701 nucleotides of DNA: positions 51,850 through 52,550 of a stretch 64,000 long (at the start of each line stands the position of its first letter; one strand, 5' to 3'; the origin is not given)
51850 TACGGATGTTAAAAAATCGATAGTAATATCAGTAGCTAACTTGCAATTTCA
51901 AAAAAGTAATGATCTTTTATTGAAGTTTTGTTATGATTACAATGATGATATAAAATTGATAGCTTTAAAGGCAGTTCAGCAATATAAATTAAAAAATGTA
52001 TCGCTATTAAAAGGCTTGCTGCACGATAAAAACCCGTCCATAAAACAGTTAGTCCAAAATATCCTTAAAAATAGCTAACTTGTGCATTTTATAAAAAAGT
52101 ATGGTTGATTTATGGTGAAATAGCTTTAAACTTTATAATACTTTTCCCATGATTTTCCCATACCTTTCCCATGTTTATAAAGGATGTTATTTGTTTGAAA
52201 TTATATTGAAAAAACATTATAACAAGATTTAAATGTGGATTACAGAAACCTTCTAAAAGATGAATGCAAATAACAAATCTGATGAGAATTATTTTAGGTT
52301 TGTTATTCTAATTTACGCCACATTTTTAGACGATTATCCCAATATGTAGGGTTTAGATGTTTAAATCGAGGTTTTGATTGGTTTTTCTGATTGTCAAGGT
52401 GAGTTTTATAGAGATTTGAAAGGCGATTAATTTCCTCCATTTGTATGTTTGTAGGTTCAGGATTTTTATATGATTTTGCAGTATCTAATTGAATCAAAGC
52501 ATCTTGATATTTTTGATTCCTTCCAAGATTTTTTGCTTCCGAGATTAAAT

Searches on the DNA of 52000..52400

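Call 52: search_rna_families(source=window, start=52000, end=52400, threshold=evalue, max_evalue=5)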
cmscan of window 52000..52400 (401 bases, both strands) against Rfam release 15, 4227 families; matches with E-value up to 5: 4.
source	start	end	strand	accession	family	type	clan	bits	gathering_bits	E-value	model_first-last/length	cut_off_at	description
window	52207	52293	-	RF00033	MicF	Gene; antisense;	-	19.8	79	1.8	1-94/94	no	MicF RNA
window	52252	52344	+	RF01226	snoZ5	Gene; snRNA; snoRNA; CD-box;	CL00045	16.1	60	4.4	1-113/113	no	Small nucleolar RNA Z5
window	52230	52296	+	RF03081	DUF805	Cis-reg;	CL00115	16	51.1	2.4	1-68/68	no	DUF805 RNA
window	52191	52256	+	RF01849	alpha_tmRNA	Gene;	CL00001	11.2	50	0.18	1-355/355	no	Alphaproteobacteria transfer-messenger RNA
